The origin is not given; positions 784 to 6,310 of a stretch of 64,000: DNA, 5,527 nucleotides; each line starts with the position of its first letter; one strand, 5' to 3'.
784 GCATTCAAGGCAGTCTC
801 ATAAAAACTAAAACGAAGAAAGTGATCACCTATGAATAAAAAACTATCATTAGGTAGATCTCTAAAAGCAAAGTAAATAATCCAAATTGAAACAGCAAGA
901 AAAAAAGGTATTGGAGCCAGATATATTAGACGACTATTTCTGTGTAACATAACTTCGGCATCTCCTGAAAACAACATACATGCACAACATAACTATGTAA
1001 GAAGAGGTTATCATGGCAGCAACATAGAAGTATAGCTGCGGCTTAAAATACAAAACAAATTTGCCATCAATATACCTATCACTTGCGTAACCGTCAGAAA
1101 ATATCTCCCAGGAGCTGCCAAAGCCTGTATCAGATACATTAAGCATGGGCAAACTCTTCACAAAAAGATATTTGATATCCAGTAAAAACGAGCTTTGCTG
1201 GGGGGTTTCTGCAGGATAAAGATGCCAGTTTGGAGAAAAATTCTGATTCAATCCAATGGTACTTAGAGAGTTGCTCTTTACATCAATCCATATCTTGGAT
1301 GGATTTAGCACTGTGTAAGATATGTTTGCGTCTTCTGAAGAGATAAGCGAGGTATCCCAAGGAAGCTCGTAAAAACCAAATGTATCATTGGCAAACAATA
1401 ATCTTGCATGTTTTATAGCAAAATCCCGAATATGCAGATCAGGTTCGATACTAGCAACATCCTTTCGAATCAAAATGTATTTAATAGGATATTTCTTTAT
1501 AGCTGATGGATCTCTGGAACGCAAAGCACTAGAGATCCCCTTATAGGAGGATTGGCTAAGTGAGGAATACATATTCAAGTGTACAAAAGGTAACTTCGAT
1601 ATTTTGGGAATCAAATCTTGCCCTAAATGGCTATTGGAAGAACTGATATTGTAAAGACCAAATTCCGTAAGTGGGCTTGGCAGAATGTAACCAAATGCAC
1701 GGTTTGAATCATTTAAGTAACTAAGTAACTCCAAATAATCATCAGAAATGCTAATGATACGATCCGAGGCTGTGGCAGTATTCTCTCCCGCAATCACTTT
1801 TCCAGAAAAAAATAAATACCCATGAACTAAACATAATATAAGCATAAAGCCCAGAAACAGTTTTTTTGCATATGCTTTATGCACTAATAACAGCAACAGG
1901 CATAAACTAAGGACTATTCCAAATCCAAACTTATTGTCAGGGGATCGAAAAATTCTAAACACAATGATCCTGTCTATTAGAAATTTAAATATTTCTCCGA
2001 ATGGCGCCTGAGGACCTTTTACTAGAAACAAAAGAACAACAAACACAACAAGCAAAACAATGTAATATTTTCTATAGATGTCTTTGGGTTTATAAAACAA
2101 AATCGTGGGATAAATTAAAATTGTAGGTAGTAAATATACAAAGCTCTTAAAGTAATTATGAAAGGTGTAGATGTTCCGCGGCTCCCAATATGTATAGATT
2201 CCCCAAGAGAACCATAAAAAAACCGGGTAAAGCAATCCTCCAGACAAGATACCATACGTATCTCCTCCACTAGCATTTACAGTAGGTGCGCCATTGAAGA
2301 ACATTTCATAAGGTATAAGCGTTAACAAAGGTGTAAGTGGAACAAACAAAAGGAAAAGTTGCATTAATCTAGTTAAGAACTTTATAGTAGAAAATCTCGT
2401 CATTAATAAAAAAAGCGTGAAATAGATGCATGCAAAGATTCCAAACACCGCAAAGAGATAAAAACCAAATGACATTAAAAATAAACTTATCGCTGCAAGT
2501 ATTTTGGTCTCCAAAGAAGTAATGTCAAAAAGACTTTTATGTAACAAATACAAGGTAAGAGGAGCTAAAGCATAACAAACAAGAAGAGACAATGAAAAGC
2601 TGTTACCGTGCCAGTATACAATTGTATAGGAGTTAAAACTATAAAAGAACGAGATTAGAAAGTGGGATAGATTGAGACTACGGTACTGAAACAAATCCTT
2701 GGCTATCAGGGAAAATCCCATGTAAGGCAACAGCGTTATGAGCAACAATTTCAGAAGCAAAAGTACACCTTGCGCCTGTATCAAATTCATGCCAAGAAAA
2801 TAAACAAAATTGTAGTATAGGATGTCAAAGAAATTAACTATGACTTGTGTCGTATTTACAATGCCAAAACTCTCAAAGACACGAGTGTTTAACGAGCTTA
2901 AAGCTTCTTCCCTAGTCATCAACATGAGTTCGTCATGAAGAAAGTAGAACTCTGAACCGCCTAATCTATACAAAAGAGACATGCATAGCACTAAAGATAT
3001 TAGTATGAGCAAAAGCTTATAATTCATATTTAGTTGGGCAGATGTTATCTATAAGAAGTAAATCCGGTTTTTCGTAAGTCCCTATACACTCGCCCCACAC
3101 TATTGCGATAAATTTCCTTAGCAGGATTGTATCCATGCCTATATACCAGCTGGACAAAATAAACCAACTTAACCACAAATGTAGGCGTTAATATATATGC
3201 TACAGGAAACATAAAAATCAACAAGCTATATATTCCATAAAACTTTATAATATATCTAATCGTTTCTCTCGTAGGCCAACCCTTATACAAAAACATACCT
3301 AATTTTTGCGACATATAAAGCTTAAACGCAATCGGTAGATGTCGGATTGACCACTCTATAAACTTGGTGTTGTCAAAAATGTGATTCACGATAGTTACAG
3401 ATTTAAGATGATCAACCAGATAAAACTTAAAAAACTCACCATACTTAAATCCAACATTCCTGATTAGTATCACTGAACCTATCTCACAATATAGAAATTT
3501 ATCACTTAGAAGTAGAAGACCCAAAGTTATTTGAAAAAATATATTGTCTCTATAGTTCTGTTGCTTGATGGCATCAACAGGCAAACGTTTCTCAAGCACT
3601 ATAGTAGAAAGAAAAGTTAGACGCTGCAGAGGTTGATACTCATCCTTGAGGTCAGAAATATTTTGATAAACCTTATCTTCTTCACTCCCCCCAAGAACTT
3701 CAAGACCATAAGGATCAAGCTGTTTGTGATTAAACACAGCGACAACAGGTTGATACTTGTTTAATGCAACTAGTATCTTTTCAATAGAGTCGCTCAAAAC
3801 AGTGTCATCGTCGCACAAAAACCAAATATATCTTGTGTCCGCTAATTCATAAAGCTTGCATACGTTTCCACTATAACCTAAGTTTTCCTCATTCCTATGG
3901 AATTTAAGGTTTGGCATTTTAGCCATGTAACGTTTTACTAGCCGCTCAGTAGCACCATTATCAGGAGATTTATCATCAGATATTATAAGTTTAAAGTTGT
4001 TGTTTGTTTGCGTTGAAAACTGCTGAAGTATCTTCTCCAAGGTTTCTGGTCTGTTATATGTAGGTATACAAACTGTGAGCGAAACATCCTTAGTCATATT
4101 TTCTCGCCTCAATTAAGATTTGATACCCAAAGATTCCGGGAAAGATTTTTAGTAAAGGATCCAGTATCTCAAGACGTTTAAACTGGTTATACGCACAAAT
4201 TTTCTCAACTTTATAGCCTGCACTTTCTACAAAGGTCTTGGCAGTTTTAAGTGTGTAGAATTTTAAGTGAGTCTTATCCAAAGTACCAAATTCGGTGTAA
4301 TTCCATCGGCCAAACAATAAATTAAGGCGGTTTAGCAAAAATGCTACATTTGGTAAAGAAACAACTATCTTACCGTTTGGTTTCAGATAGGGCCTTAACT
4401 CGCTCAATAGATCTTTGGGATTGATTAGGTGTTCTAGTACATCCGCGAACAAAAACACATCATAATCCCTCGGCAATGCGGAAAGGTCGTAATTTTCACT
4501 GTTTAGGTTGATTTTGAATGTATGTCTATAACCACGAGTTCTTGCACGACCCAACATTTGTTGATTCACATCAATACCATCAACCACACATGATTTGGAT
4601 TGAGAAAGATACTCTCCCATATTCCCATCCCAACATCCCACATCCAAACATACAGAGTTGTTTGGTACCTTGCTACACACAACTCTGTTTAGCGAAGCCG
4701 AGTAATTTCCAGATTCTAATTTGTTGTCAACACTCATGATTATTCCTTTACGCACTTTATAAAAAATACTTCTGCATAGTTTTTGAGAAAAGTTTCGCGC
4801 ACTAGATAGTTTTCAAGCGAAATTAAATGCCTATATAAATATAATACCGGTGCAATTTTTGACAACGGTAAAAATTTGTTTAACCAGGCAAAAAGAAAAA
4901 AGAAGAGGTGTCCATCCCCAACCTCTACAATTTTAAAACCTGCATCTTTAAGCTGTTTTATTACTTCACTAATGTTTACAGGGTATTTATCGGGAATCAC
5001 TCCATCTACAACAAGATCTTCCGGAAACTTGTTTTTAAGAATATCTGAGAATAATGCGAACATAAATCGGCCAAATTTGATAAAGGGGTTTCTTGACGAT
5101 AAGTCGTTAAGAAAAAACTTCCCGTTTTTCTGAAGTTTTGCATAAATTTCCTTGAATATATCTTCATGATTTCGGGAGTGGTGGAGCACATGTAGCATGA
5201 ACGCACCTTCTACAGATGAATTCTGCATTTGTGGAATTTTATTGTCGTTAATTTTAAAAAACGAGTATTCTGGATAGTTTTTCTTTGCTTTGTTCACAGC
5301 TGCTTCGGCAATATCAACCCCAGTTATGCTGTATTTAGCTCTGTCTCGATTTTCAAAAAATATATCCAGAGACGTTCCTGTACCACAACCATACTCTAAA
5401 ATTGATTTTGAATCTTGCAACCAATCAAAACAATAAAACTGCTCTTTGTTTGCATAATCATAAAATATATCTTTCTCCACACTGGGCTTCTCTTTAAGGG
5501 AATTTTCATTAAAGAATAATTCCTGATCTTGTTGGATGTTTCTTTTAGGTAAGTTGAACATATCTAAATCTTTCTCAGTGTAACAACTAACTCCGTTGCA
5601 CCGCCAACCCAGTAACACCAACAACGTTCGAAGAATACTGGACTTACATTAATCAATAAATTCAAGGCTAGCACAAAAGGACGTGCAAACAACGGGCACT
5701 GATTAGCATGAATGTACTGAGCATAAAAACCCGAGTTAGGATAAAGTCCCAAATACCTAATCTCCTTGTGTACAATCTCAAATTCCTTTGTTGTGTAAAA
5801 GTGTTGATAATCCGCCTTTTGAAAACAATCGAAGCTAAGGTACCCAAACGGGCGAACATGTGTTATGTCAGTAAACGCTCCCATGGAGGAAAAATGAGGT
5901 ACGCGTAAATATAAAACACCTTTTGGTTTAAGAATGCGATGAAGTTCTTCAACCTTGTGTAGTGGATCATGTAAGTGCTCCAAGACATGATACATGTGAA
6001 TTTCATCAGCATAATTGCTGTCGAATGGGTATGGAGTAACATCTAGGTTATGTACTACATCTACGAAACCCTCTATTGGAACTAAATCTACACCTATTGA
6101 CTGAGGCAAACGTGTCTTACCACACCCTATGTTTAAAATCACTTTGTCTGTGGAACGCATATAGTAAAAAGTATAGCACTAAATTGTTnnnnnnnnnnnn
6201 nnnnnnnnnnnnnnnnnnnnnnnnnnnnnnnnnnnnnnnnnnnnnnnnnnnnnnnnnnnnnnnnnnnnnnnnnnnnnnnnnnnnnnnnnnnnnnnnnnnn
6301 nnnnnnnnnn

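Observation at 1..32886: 33-kb single-strand glycosylation supercluster (about 28 co-directional genes)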

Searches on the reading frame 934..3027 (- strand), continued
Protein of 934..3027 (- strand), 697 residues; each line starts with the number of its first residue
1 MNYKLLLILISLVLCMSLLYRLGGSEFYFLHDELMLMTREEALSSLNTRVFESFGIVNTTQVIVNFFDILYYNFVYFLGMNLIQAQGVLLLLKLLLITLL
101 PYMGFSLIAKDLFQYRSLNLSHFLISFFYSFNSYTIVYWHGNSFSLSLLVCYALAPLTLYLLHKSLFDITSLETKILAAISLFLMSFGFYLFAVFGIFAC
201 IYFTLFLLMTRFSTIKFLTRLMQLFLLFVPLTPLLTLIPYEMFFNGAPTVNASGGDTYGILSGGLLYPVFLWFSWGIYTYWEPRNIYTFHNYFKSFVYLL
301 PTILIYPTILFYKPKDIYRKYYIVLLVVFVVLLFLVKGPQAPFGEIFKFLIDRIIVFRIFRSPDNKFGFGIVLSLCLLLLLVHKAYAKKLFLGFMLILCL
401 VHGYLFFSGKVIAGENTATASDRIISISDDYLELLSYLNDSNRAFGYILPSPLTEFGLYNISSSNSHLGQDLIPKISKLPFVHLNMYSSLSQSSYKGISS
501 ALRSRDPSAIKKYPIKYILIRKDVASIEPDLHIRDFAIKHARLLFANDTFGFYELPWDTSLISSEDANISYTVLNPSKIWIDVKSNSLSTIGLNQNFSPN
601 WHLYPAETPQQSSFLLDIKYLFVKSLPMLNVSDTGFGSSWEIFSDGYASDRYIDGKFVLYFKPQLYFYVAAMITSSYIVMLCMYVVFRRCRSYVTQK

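Call 95: search_protein_families(library=pfam, proteins=[P0245, P0247, P0251, P0229, P0176, P0206, P0277, P0265, P0288, P0249], max_evalue=0.01)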
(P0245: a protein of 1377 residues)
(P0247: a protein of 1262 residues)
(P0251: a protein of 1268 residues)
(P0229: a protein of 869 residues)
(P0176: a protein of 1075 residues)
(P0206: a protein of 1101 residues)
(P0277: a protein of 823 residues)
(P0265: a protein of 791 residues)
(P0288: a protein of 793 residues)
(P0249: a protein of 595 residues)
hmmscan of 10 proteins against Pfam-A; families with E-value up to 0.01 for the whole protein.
P0245 (1377 aa): 0 families

P0247 (1262 aa): 0 families

P0251 (1268 aa): 1 family
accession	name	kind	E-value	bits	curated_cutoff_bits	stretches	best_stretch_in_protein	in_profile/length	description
PF11847.13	GT-C_AftD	-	0.0085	14.5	26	1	446-493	408-455/661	Alpha-(1->3)-arabinofuranosyltransferase, N-terminal GT-C domain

P0229 (869 aa): 0 families

P0176 (1075 aa): 0 families

P0206 (1101 aa): 2 families
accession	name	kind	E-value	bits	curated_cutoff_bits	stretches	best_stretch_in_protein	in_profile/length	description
PF00535.33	Glycos_transf_2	-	6e-18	65.8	23.3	1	8-137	1-126/168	Glycosyl transferase family 2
PF13641.12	Glyco_tranf_2_3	-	0.00095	19.7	27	1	7-208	3-192/230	Glycosyltransferase like family 2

P0277 (823 aa): 0 families

P0265 (791 aa): 0 families

P0288 (793 aa): 1 family
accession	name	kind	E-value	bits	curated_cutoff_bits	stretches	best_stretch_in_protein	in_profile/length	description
PF11847.13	GT-C_AftD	-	3.1e-24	85.4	26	1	48-592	24-541/661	Alpha-(1->3)-arabinofuranosyltransferase, N-terminal GT-C domain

P0249 (595 aa): 0 families

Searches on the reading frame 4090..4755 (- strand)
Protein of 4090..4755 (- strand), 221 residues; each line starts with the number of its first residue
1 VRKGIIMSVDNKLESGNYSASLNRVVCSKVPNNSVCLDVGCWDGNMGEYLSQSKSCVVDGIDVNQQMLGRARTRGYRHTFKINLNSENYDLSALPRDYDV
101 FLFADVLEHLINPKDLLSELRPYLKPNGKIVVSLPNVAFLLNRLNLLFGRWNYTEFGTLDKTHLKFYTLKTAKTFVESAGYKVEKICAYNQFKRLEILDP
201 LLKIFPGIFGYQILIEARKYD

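Call 4: search_protein_families(library=pfam, proteins=[window:4090-4755:-], max_evalue=0.01)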
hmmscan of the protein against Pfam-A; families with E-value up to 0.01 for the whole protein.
window:4090-4755:- (221 aa): 8 families
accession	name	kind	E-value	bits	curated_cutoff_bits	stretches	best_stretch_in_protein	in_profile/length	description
PF13489.12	Methyltransf_23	-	8.8e-18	65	27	1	31-185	21-163/164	Methyltransferase domain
PF08242.18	Methyltransf_12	-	3.8e-14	53.6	30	1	37-130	1-98/98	Methyltransferase domain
PF08241.18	Methyltransf_11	-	1.8e-11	45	21.2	1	37-132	1-95/95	Methyltransferase domain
PF13649.12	Methyltransf_25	-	1.1e-10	42.5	27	1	37-128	2-97/97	Methyltransferase domain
PF07021.18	MetW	-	2e-10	41.1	21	1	25-196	6-175/193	Methionine biosynthesis protein MetW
PF13847.12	Methyltransf_31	-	9.6e-10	38.8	27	1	33-136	4-113/145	Methyltransferase domain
PF05219.18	DREV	-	6.8e-05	22.6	26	1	34-134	96-188/265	DREV methyltransferase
PF01209.24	Ubie_methyltran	-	0.0039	17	20.1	1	23-132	40-151/233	ubiE/COQ5 methyltransferase family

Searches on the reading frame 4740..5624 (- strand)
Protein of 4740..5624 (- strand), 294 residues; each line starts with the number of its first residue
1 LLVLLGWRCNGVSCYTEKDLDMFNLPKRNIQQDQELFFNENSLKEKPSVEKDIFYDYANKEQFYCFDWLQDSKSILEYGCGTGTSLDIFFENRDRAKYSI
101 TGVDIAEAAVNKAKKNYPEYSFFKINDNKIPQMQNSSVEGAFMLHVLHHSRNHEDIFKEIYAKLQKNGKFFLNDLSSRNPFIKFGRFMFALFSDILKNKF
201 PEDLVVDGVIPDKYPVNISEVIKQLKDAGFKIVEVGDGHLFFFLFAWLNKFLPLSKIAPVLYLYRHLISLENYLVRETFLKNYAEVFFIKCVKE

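Call 4: search_protein_families(library=pfam, proteins=[window:4740-5624:-], max_evalue=0.01)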
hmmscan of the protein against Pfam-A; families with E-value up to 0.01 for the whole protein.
window:4740-5624:- (294 aa): 6 families
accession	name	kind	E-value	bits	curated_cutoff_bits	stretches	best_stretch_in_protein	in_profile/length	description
PF13489.12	Methyltransf_23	-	6.8e-14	52.4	27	1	65-234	16-163/164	Methyltransferase domain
PF08241.18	Methyltransf_11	-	4.3e-13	50.2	21.2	1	76-172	1-95/95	Methyltransferase domain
PF08242.18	Methyltransf_12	-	1.2e-11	45.7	30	1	76-170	1-98/98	Methyltransferase domain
PF13847.12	Methyltransf_31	-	1.3e-11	44.8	27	1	71-180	3-117/145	Methyltransferase domain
PF13649.12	Methyltransf_25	-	8.6e-11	42.8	27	1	75-168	1-97/97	Methyltransferase domain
PF02353.26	CMAS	-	0.01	15.6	27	0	69-251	60-233/273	Mycolic acid cyclopropane synthetase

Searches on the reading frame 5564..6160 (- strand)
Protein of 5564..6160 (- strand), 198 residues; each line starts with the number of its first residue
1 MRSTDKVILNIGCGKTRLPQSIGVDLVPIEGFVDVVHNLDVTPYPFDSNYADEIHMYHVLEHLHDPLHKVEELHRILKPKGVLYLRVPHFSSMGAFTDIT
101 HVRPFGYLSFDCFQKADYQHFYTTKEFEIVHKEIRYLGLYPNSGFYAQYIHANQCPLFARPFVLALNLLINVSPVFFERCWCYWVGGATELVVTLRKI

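Call 4: search_protein_families(library=pfam, proteins=[window:5564-6160:-], max_evalue=0.01)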
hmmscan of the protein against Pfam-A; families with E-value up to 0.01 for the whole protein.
window:5564-6160:- (198 aa): 5 families
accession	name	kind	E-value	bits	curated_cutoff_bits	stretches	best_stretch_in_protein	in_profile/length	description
PF13489.12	Methyltransf_23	-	6.1e-09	36.3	27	1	5-99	23-132/164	Methyltransferase domain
PF08241.18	Methyltransf_11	-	1.1e-08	36.1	21.2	1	37-85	47-95/95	Methyltransferase domain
PF08242.18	Methyltransf_12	-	0.00036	21.6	30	1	39-83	51-98/98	Methyltransferase domain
PF13649.12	Methyltransf_25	-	0.00071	20.7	27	1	37-81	51-97/97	Methyltransferase domain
PF05148.21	Methyltransf_8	-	0.0031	17.8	27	1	2-118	70-186/219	Hypothetical methyltransferase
